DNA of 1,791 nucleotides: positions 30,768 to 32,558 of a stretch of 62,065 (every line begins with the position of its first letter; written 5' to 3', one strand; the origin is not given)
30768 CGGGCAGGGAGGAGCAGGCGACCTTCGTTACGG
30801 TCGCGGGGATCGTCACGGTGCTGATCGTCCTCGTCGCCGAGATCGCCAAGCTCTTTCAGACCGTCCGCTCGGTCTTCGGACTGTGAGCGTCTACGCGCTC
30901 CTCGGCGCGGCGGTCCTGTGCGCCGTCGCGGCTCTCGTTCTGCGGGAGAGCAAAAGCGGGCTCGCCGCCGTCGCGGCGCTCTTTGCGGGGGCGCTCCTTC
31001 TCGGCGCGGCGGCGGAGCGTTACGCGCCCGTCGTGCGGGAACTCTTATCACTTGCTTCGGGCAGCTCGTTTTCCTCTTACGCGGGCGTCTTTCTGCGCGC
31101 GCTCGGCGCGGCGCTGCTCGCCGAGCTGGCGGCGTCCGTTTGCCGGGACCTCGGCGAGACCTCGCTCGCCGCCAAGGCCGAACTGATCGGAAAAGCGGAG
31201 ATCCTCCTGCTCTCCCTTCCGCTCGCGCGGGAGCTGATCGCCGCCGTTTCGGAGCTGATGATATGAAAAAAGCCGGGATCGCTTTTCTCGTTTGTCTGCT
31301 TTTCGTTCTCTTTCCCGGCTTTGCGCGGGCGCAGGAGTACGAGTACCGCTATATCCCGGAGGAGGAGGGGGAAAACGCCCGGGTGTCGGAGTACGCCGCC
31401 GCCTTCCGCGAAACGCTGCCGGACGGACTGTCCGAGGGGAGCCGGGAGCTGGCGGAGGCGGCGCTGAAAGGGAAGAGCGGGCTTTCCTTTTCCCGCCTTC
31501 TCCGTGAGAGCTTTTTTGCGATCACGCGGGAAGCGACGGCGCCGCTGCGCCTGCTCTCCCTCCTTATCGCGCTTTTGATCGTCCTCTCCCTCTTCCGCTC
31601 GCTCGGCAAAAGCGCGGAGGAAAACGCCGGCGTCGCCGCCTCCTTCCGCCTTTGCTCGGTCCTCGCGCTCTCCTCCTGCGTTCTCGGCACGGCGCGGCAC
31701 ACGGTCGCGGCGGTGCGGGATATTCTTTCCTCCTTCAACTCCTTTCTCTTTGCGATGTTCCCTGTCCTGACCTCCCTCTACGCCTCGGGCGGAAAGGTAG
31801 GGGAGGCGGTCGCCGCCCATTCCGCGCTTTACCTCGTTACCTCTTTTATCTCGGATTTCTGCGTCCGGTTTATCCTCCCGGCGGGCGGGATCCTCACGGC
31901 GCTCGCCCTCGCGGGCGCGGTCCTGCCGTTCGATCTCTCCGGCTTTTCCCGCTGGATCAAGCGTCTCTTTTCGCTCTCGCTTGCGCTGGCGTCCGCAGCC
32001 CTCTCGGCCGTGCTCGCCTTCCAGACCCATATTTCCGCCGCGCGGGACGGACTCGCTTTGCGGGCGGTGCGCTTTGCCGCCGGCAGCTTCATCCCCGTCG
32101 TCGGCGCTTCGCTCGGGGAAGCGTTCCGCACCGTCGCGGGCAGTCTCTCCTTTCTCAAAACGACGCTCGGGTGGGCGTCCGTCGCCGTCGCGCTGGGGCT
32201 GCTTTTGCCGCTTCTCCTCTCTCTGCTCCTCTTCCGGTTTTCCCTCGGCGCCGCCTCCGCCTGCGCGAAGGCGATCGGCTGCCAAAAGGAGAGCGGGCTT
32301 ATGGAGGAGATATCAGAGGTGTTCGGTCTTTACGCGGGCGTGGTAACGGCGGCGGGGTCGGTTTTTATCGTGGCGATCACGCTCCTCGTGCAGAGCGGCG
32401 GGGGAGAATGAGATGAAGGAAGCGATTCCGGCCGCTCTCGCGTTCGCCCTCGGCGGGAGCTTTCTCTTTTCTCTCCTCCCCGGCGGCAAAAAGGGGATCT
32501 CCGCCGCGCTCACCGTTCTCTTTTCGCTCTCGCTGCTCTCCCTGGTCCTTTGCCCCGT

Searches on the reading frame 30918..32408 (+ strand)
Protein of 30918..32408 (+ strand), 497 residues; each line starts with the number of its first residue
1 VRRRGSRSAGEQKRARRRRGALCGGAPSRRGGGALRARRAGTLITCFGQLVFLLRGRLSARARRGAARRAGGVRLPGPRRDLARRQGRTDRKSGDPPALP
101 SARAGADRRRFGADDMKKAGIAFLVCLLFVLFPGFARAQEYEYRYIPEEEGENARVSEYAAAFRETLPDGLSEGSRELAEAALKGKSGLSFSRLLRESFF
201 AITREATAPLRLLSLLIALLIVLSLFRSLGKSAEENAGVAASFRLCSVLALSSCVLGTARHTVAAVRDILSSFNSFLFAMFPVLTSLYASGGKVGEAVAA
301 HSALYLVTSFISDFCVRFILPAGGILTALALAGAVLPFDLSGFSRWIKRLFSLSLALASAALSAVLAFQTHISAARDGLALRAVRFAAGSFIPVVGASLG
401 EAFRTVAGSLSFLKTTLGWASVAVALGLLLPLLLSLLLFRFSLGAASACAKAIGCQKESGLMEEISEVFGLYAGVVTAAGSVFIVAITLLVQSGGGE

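Call 18: search_protein_families(library=pfam, proteins=[window:30918-32408:+], max_evalue=0.001)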
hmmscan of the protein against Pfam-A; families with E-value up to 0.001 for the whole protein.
window:30918-32408:+ (497 aa): 1 family
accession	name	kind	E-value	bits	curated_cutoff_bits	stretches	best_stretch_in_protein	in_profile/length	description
PF09546.15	Spore_III_AE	-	4e-37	128.6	27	1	177-493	5-320/321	Stage III sporulation protein AE (spore_III_AE)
